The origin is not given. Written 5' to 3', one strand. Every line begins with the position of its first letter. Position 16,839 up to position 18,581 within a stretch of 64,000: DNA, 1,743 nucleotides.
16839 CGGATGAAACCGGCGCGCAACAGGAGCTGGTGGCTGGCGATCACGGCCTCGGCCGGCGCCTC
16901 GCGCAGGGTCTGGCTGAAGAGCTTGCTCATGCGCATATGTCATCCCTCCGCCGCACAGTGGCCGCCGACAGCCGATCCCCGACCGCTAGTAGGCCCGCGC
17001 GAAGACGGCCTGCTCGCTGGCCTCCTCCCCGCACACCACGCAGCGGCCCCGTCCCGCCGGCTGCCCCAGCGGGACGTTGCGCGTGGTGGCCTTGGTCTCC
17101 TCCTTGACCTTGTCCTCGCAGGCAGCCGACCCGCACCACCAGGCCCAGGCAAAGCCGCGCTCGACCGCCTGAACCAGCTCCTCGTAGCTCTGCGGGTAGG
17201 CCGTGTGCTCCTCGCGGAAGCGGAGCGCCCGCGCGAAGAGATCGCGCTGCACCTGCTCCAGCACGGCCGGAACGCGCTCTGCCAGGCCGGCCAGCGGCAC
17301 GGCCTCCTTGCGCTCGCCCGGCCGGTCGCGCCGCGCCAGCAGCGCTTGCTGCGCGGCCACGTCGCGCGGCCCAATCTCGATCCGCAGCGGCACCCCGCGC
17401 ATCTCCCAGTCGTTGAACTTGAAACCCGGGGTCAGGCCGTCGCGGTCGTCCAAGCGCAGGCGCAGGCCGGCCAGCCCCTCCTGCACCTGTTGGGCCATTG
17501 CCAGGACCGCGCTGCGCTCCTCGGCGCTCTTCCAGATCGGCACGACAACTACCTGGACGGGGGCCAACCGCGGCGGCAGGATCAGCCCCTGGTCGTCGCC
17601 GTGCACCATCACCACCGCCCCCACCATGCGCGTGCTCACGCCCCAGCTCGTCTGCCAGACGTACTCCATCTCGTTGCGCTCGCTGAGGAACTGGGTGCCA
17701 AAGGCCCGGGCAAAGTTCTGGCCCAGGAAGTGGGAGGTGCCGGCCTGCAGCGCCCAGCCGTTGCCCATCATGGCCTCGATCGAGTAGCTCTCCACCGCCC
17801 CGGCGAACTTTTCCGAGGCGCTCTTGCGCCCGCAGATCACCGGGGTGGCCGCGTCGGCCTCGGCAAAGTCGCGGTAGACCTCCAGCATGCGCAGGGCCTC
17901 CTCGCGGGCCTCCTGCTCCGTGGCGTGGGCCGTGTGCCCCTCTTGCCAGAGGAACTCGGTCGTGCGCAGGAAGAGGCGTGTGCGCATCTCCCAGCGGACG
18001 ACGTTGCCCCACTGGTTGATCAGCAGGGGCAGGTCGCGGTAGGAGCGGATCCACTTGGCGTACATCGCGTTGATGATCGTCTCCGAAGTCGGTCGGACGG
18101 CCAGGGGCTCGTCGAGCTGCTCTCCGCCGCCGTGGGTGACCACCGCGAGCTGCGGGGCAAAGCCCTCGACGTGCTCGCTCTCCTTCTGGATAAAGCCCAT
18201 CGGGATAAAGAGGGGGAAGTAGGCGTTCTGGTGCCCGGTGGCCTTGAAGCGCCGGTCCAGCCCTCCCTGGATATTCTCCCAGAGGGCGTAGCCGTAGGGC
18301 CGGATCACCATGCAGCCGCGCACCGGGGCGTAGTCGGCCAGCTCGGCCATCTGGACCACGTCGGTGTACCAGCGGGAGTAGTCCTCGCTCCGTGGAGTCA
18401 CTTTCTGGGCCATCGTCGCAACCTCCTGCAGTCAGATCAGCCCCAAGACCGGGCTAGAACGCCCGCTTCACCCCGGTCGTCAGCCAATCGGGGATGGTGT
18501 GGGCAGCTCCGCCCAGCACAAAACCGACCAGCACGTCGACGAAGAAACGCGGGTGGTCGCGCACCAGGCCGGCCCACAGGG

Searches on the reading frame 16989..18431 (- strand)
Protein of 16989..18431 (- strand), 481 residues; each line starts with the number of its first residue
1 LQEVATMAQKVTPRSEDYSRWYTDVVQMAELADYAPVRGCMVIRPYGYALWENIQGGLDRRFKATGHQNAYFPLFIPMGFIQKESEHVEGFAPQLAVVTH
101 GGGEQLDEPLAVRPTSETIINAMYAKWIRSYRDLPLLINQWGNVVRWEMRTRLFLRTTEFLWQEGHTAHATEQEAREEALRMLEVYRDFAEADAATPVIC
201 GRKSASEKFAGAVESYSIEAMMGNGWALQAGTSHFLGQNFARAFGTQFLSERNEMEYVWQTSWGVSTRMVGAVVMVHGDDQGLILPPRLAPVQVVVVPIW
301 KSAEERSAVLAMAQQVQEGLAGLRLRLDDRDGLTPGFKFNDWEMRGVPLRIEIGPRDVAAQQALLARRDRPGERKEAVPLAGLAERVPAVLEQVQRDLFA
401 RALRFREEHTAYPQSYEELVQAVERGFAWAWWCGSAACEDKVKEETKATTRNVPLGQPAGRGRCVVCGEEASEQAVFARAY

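Call 88: search_protein_families(library=pfam, proteins=[window:16989-18431:-], max_evalue=0.00001)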
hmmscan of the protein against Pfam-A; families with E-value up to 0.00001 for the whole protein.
window:16989-18431:- (481 aa): 3 families
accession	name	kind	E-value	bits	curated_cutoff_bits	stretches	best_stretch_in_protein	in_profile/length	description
PF09180.16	ProRS-C_1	-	5.3e-20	71.8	31.5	1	416-481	1-71/71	Prolyl-tRNA synthetase, C-terminal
PF00587.30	tRNA-synt_2b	-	3.6e-19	70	29.3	1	107-274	8-176/179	tRNA synthetase class II core domain (G, H, P, S and T)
PF03129.25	HGTP_anticodon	-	3.9e-12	46.6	21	1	293-387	1-91/94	Anticodon binding domain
